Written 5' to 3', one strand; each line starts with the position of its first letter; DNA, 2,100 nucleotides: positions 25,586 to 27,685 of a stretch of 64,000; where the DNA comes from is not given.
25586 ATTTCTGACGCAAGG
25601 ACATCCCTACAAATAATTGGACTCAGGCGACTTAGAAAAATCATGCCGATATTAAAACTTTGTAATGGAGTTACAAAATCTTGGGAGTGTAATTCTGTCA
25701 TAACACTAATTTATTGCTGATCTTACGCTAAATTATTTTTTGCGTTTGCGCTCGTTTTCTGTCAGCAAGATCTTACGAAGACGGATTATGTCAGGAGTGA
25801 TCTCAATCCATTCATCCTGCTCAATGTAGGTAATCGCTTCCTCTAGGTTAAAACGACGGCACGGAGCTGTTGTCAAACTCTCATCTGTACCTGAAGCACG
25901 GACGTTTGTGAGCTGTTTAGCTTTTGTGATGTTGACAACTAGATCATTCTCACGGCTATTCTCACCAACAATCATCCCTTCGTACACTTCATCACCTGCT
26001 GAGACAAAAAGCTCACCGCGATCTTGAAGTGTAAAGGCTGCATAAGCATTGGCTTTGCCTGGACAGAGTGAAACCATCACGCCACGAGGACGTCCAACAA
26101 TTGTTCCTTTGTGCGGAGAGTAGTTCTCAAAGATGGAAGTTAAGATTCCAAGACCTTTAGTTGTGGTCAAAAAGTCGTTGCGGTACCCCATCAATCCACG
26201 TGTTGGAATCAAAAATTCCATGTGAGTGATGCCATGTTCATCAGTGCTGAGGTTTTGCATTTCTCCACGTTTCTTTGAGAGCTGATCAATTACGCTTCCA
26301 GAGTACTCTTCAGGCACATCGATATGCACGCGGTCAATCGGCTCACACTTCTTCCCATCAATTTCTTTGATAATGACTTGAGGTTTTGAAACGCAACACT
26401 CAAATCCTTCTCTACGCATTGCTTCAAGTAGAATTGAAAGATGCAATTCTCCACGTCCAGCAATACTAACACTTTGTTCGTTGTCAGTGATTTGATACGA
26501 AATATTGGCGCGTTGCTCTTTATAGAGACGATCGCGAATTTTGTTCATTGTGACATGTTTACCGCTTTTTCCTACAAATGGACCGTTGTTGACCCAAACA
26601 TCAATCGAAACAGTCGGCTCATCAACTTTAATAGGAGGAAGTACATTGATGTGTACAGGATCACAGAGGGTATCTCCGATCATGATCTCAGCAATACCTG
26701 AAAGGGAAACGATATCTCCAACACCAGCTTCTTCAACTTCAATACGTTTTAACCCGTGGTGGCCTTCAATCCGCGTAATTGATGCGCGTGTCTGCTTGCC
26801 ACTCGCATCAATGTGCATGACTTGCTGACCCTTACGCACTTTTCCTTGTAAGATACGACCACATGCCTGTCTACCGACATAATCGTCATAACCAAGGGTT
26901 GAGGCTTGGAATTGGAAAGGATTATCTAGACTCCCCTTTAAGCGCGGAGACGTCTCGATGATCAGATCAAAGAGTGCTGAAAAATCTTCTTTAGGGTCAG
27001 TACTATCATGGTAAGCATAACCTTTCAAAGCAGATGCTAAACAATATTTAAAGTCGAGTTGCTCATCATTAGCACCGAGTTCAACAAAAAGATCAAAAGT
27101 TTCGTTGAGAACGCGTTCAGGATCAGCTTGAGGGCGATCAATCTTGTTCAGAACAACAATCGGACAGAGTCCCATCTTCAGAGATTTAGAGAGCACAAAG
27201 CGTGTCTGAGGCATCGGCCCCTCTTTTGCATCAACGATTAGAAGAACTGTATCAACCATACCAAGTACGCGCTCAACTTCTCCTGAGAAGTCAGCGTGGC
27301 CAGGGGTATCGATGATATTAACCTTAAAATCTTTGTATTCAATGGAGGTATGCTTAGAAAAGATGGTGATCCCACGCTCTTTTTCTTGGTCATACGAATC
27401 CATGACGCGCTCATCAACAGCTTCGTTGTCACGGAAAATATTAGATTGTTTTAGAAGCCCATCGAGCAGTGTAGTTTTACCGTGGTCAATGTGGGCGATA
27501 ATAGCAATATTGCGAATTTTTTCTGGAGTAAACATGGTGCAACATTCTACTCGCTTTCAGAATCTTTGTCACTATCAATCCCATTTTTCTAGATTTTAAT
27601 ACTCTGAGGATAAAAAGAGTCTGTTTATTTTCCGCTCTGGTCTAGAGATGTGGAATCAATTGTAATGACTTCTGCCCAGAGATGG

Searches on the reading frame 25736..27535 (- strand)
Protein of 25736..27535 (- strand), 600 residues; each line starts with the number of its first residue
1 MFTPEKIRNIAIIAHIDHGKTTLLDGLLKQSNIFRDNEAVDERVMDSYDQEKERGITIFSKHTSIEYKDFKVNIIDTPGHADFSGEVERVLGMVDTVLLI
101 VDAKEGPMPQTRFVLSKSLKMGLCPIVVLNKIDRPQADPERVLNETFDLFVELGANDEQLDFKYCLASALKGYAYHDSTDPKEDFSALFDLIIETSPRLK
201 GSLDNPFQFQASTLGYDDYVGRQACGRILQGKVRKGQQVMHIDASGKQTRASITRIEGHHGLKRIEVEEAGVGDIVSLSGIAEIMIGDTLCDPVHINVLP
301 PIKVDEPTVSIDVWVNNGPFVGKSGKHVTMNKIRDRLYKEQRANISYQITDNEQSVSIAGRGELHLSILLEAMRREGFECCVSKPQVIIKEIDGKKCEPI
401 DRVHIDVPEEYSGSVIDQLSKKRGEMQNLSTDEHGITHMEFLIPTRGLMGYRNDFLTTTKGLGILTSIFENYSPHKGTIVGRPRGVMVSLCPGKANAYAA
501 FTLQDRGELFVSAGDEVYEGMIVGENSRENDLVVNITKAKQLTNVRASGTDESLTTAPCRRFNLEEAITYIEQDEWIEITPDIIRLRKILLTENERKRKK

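Call 73: search_protein_families(library=pfam, proteins=[window:25736-27535:-], max_evalue=0.0001)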
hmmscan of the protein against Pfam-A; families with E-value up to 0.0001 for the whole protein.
window:25736-27535:- (600 aa): 6 families
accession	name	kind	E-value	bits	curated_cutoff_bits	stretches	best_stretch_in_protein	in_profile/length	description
PF00009.33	GTP_EFTU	-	1.2e-55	188.5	26.5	1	5-194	1-184/188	Elongation factor Tu GTP binding domain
PF21018.2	BipA_C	-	6.7e-43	145.4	23.8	1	484-592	1-109/110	TypA/BipA C-terminal domain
PF00679.30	EFG_C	-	1.3e-21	76.8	27.9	1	396-479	2-85/89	Elongation factor G C-terminus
PF03144.31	GTP_EFTU_D2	-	7.9e-15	55.5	30.3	1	221-291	1-73/73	Elongation factor Tu domain 2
PF22042.2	EF-G_D2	-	5.4e-09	36.5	27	1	216-292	11-83/84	Elongation factor G domain 2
PF01926.29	MMR_HSR1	-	4.4e-05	24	21.9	0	10-131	2-113/113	50S ribosome-binding GTPase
